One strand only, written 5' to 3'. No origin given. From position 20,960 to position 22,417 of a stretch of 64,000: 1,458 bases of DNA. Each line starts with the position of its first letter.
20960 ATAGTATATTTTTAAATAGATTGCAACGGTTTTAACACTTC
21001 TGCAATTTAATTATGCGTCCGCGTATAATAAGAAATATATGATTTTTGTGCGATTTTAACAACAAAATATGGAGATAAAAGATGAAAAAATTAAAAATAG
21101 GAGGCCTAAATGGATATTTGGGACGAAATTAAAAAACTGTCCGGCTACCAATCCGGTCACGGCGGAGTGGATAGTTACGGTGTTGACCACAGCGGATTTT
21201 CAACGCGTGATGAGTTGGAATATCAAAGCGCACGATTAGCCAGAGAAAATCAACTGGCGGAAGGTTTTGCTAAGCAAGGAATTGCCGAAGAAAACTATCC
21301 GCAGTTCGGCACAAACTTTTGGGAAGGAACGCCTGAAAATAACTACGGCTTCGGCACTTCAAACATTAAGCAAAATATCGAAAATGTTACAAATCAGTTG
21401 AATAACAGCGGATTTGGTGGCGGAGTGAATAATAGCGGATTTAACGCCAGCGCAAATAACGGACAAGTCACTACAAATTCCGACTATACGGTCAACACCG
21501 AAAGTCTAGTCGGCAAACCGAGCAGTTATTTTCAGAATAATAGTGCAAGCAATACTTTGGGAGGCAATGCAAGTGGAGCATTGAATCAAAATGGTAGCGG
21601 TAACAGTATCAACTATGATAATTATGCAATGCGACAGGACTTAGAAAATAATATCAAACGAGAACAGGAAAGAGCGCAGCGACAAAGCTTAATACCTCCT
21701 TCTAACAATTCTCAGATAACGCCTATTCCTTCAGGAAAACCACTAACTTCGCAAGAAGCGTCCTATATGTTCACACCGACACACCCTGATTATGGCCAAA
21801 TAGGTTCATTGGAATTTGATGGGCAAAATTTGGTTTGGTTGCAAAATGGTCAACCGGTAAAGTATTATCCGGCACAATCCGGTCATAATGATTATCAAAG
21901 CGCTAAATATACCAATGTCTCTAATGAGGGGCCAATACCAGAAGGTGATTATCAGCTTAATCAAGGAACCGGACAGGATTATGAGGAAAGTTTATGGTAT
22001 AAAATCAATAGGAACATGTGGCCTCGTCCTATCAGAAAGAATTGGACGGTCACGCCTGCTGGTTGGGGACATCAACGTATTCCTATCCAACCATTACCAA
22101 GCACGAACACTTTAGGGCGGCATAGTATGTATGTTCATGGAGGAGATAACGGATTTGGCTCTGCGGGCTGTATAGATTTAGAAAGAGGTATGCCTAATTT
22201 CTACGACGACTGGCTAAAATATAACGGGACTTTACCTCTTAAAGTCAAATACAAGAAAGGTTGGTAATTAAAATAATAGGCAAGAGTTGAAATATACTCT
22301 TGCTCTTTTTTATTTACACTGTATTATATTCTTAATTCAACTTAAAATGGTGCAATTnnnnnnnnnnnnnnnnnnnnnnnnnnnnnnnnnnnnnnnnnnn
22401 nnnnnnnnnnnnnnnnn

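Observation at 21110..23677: Tlde1/DUF2778-like L,D-transpeptidase-fold toxin candidate with three small membrane proteins downstream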

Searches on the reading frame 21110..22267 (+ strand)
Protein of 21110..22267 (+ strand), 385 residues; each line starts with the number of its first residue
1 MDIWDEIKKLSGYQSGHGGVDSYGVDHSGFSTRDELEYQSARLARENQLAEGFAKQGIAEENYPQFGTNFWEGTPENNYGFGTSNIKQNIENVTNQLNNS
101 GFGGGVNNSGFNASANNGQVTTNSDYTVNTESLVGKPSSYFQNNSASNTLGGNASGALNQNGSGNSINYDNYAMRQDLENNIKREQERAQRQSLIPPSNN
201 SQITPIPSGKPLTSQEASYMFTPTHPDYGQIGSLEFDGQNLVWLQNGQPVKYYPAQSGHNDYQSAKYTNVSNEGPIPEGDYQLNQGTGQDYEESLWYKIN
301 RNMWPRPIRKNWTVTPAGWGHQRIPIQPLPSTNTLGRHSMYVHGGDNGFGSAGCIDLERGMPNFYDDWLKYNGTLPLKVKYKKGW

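Call 3: search_protein_families(library=pfam, proteins=[window:21110-22267:+], max_evalue=1)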
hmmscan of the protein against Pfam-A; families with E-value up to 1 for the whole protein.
window:21110-22267:+ (385 aa): 2 families
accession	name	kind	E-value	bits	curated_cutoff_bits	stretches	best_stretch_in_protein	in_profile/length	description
PF03734.19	YkuD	-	2.3e-06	28.7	23.4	1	239-364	11-133/146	L,D-transpeptidase catalytic domain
PF10908.13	Tlde1_dom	-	3.8e-06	27.8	30.1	1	254-359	4-98/120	Tlde1 domain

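Call 4: search_protein_families(library=ncbifam, proteins=[window:21110-22267:+], max_evalue=1)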
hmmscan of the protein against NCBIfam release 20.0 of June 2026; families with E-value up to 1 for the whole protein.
window:21110-22267:+ (385 aa): 0 families

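Call 8: find_homologous_proteins(query=window:21110-22267:+)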
Query window:21110-22267:+ (385 aa): 335 proteins with E <= 0.001 among 1940 candidates; the best 120 are listed.
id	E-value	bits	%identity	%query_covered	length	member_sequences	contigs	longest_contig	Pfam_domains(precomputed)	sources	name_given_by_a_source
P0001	1.7e-198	678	83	100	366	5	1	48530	PF10908.14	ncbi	-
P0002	4.3e-180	618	93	77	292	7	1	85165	PF03734.20,PF10908.14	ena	-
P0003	8.2e-125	436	75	69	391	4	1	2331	-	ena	-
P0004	5.0e-120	420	58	100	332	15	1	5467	PF03734.20,PF10908.14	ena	-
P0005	1.4e-106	376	53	100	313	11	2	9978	PF03734.20,PF10908.14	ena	-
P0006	4.3e-106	374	49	100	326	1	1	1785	PF03734.20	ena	-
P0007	9.2e-88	314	61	57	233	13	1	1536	PF03734.20,PF10908.14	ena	-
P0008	2.5e-87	312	45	100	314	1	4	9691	PF03734.20,PF10908.14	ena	-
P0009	2.9e-86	309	85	37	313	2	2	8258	PF10908.14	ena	-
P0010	2.3e-85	306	46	100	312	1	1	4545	PF03734.20,PF10908.14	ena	-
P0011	1.7e-83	300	60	57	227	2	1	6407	PF03734.20,PF10908.14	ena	-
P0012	6.3e-83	298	85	37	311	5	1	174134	PF10908.14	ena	-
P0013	1.5e-82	296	46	100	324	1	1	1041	PF03734.20,PF10908.14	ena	-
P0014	1.7e-81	293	57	57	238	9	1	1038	PF03734.20,PF10908.14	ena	-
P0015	1.7e-79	286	59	57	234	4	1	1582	PF03734.20,PF10908.14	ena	-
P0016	8.2e-79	284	92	28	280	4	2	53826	PF10908.14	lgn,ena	-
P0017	1.2e-77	280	59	54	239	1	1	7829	PF10908.14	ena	-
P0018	1.2e-77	280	90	37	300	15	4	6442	PF00277.24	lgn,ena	-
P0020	4.0e-77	279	82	42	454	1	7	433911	-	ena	-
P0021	4.5e-74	269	57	57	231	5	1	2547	PF10908.14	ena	-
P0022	1.8e-73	267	85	38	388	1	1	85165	PF09374.16,PF05838.18,PF01471.24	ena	-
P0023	2.0e-73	266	53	59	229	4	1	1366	PF03734.20,PF10908.14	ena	-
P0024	2.1e-73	266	57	57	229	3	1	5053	PF03734.20,PF10908.14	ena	-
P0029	1.8e-71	260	54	57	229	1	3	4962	PF03734.20,PF10908.14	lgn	-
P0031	3.6e-71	259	88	27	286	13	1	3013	PF10908.14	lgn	-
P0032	9.4e-71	258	49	73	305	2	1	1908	PF03734.20,PF10908.14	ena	-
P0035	1.8e-69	253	57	54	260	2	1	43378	PF03734.20,PF10908.14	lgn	-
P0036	1.6e-68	250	85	37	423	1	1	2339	-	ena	-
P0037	1.6e-68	250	85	27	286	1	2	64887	PF10908.14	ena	-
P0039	6.2e-68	248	89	26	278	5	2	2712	PF10908.14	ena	-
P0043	8.7e-66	241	83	27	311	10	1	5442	PF10908.14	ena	-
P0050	2.1e-62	230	52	57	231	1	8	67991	PF03734.20,PF10908.14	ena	-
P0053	2.2e-61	227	76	42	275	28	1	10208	PF00277.24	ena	-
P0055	2.7e-59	220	80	37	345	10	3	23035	-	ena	-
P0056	4.5e-59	219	45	57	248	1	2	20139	PF10908.14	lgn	-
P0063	4.8e-55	206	48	57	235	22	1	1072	PF10908.14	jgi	jgi:hypothetical protein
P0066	2.1e-53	200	62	23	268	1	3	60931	PF10908.14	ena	-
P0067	4.0e-53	200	54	32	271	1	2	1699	PF10908.14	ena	-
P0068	5.9e-53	199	32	100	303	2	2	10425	PF10908.14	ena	-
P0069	9.4e-53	198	58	43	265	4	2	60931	PF03734.20,PF10908.14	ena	-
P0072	1.1e-52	198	61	43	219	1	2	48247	PF03734.20,PF10908.14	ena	-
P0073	2.1e-52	197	56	26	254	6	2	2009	PF10908.14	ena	-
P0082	1.0e-50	192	46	57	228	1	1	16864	PF10908.14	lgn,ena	-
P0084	4.6e-49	186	43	39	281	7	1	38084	PF10908.14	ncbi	-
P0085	9.0e-49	185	54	25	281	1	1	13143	PF10908.14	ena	-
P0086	2.0e-48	184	61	24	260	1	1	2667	PF10908.14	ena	-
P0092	2.7e-45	174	56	26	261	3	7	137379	PF10908.14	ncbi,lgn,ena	-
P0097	4.6e-44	170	43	37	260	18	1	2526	PF10908.14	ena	-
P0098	9.0e-44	169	54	24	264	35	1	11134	PF10908.14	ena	-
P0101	3.9e-43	167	60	25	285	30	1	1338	PF10908.14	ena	-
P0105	4.4e-41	160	56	23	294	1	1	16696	PF10908.14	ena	-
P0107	7.1e-41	159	55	24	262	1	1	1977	PF10908.14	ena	-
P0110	5.8e-40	156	49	25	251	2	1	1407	PF10908.14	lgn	-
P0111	6.6e-40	156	53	24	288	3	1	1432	PF10908.14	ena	-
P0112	1.2e-39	155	50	25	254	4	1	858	PF10908.14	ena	-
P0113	3.5e-39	154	60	24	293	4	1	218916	PF10908.14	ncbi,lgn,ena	-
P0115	6.2e-39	153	55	24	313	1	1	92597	PF10908.14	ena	-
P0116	7.6e-39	153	58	21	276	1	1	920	PF10908.14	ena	-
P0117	1.3e-38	152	54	24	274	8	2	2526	PF10908.14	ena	-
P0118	1.8e-38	151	60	21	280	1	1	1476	PF10908.14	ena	-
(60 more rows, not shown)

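Call 11: find_encoding_contigs(protein=window:21110-22267:+, flank=10000, max_places=4)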
Protein window:21110-22267:+ (385 aa): no gene with exactly this product is on record in the collection.

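Call 12: find_encoding_contigs(protein=P0001, flank=10000, max_places=3)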
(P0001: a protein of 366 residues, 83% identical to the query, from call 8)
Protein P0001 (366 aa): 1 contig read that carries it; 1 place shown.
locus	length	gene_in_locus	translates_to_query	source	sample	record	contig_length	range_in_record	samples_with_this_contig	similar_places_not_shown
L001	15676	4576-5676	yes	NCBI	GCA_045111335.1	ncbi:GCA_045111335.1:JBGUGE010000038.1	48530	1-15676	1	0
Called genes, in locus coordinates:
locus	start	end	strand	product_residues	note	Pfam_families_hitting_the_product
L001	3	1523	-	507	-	?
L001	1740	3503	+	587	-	PF07244:POTRA (faint), PF08479:POTRA_2, PF03865:ShlB, PF01103:Omp85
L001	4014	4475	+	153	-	-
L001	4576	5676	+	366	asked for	PF10908:Tlde1_dom (weak)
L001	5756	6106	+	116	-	-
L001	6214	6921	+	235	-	-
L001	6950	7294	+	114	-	-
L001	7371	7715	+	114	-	-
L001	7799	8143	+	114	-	-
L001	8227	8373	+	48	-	-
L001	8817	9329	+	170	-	-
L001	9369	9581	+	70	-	-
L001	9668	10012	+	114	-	-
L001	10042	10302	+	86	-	-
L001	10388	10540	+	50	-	-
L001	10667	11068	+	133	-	-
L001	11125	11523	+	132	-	-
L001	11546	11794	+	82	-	-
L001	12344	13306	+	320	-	PF13481:AAA_25, PF03796:DnaB_C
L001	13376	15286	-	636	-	PF03235:GmrSD_N, PF07510:GmrSD_C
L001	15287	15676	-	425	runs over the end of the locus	PF03235:GmrSD_N, PF25202:DUF7834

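Call 13: find_encoding_contigs(protein=P0002, flank=10000, max_places=2)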
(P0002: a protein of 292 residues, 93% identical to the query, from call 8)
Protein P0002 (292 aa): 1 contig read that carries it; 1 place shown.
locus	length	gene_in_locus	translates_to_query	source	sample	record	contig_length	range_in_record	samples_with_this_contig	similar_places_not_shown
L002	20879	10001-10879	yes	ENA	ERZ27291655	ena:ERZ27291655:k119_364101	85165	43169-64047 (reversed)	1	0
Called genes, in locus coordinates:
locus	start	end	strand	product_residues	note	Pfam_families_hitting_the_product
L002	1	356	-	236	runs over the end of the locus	PF01863:YgjP-like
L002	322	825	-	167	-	-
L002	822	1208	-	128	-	PF03692:CxxCxxCC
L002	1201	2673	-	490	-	PF00772:DnaB, PF13481:AAA_25, PF03796:DnaB_C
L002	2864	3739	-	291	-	-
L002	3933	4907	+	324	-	PF01073:3Beta_HSD, PF01370:Epimerase, PF02719:Polysacc_synt_2, PF04321:RmlD_sub_bind, PF05368:NmrA, PF13460:NAD_binding_10, PF16363:GDP_Man_Dehyd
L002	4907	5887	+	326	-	PF03741:TerC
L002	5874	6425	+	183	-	-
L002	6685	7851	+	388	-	PF01471:PG_binding_1 (faint), PF05838:Glyco_hydro_108, PF09374:PG_binding_3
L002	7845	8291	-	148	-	-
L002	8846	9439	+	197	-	PF05838:Glyco_hydro_108, PF09374:PG_binding_3 (faint)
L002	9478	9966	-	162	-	-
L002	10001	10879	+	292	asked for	PF03734:YkuD (weak), PF10908:Tlde1_dom (weak)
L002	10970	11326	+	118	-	-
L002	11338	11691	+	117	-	-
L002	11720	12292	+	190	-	-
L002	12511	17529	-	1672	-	-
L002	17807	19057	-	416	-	-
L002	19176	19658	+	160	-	PF00565:SNase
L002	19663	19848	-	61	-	PF04070:DUF378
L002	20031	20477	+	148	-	-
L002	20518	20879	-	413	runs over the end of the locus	PF19295:SufBD_N, PF01458:SUFBD_core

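Call 14: find_encoding_contigs(protein=P0022, flank=10000, max_places=2)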
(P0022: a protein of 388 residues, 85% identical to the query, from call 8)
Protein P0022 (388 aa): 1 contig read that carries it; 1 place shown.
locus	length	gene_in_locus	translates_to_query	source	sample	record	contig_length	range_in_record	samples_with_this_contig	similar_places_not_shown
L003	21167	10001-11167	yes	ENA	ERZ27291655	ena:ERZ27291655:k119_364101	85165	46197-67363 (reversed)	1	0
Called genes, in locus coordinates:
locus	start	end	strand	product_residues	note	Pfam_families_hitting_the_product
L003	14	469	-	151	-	-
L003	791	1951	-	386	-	PF00155:Aminotran_1_2 (weak), PF01041:DegT_DnrJ_EryC1, PF01212:Beta_elim_lyase (weak)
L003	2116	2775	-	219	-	PF13505:OMP_b-brl, PF01617:Surface_Ag_2, PF02462:Opacity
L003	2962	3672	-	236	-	PF01863:YgjP-like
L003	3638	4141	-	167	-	-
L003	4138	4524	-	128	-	PF03692:CxxCxxCC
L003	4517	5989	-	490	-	PF00772:DnaB, PF13481:AAA_25, PF03796:DnaB_C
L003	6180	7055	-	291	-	-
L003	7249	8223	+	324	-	PF01073:3Beta_HSD, PF01370:Epimerase, PF02719:Polysacc_synt_2, PF04321:RmlD_sub_bind, PF05368:NmrA, PF13460:NAD_binding_10, PF16363:GDP_Man_Dehyd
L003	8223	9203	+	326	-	PF03741:TerC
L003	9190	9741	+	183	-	-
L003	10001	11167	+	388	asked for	PF01471:PG_binding_1 (faint), PF05838:Glyco_hydro_108, PF09374:PG_binding_3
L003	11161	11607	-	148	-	-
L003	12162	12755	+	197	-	PF05838:Glyco_hydro_108, PF09374:PG_binding_3 (faint)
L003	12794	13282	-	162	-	-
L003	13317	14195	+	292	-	PF03734:YkuD (weak), PF10908:Tlde1_dom (weak)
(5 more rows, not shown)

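Call 17: search_solved_structures(query=window:21110-22267:+, max_evalue=10, show_alignments=2)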
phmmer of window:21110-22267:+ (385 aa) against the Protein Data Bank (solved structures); distinct sequences matched with E-value up to 10: 0.

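Call 18: search_protein_families(library=phrogs, proteins=[window:21110-22267:+, L001:4014-4475:+, P0020, P0036, P0018, P0053, P0055], max_evalue=0.1)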
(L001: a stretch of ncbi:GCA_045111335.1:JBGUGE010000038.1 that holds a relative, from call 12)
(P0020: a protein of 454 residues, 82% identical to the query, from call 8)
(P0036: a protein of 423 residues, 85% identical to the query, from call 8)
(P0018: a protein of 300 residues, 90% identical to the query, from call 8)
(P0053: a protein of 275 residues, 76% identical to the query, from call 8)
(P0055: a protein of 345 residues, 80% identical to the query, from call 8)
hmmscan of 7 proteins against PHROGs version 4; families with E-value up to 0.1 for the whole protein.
window:21110-22267:+ (385 aa): 1 family
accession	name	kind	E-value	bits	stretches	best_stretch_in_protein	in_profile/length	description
phrog_24118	-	unknown function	0.0045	18.1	0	302-361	40-105/121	-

L001:4014-4475:+ (153 aa): 1 family
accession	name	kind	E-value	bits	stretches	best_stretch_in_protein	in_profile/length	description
phrog_11894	-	DNA, RNA and nucleotide metabolism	0.073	14.4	0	73-118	23-68/122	RusA-like Holliday junction resolvase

P0020 (454 aa): 0 families

P0036 (423 aa): 0 families

P0018 (300 aa): 0 families

P0053 (275 aa): 0 families

P0055 (345 aa): 0 families

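Call 46: search_protein_families(library=pfam, proteins=[L001:4014-4475:+], max_evalue=0.1)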
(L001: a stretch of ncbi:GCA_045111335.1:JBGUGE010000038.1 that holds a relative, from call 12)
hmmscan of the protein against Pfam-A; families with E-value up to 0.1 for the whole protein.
L001:4014-4475:+ (153 aa): 1 family
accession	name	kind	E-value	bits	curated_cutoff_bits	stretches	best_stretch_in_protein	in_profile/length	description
PF02761.20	Cbl_N2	-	0.0093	17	22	1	67-115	13-61/84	CBL proto-oncogene N-terminus, EF hand-like domain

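Call 47: predict_structure(alignment_id=A3)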
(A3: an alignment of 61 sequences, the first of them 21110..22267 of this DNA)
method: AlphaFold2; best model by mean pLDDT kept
length: 385 residues; sequences in the alignment: 61
mean_pLDDT: 71.7   pTM: 0.49
mean pLDDT of the five models: 71.7, 69.3, 68.4, 67.2, 64.6
residues with pLDDT >= 90: 97; 70-90: 135; 50-70: 58; < 50: 95
segments of 3 or more residues with pLDDT < 50: 1-3, 104-174, 192-205
pLDDT, mean of each block of 10 residues (from residue 1): 50 76 89 81 86 87 87 85 85 86 46 35 35 36 37 37 37 54 59 39 48 64 76 95 92 93 93 94 93 68 64 74 94 93 81 85 88 95 85
secondary structure, 60 per line:
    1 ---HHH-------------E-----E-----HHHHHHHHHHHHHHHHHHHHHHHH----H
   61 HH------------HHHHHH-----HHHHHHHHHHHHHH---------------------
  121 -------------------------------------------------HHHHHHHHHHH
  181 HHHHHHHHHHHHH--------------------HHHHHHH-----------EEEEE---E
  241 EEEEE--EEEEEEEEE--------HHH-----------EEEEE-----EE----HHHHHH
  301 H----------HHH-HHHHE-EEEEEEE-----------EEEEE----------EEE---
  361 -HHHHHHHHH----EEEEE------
elements in order: H32-55 H75-80 H86-99 H170-193 H214-220 E232-236 E240-245 E248-256 E279-283 H295-301 H316-319 E322-328 E340-344 E355-357 H362-370 E375-379

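Call 51: fold_search(model_id=the predicted structure, library=pdb)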
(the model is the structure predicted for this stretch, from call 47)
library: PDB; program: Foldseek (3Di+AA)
matches with E <= 10: 340; with E <= 0.001: 19
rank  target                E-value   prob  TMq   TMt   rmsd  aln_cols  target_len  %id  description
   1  7uo3_A                2.6e-08  1.00  0.29  0.60   6.5       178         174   26  Co-crystal structure of Salmonella Typhimurium Tlde1a in complex with D-alanine (released 2022-11-02)
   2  7uo8_A                3.4e-08  1.00  0.29  0.60   5.6       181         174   25  Co-crystal structure of Salmonella Typhimurium Tlde1a in complex with D-methionine (released 2022-11-02)
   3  7uma_A                5.7e-08  1.00  0.29  0.59   6.5       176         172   26  Crystal structure of Tlde1a from Salmonella Typhimurium (released 2022-11-02)
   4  7kgm                  5.7e-05  1.00  0.18  0.14  12.2       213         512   18  C. rodentium YcbB - ertapenem complex (released 2020-11-25)
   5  7ajo                  8.7e-05  1.00  0.20  0.16  10.9       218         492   12  The X-ray Structure of L,D-transpeptidase LdtA from Vibrio cholerae in complex with the cross-linking reaction intermedi (released 2021-10-06)
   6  5e51_C                1.5e-04  1.00  0.22  0.41   6.9       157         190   15  Crystal structure of Mycobacterium tuberculosis L,D-transpeptidase 1 with Faropenem adduct (released 2016-10-26)
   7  4jmn                  2.0e-04  1.00  0.21  0.34   7.5       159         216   16  Crystal structure of LD transpeptidase LdtMt1 from M. tuberculosis (released 2013-10-23)
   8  1y7m_A                2.1e-04  1.00  0.24  0.52   6.4       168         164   14  Crystal Structure of the B. subtilis YkuD protein at 2 A resolution (released 2005-03-01)
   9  4a1i_A                2.2e-04  1.00  0.23  0.52   7.1       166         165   13  ykud from B.subtilis (released 2012-09-26)
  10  6ntw                  2.4e-04  0.99  0.18  0.14  12.8       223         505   15  Crystal structure of E. coli YcbB (released 2019-03-20)
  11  7ajz_B                2.7e-04  1.00  0.19  0.16  11.8       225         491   12  The X-ray Structure of L,D-transpeptidase LdtA from Vibrio cholerae in complex with NAG-NAM(tetrapeptide) (released 2021-10-06)
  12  4lpq                  3.2e-04  1.00  0.22  0.38   7.4       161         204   16  Crystal structure of the L,D-transpeptidase (residues 123-326) from Xylanimonas cellulosilytica DSM 15894 (released 2013-11-13)
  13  7aj9_A                3.8e-04  1.00  0.21  0.17  10.9       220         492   12  The X-ray Structure of L,D-transpeptidase LdtA from Vibrio cholerae (released 2021-10-06)
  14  7ajx                  4.1e-04  1.00  0.20  0.16  10.9       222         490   12  The X-ray Structure of L,D-transpeptidase LdtA from Vibrio cholerae in complex with meropenem (released 2021-10-06)
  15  7aj9_B                4.9e-04  1.00  0.20  0.16  11.5       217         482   11  The X-ray Structure of L,D-transpeptidase LdtA from Vibrio cholerae (released 2021-10-06)
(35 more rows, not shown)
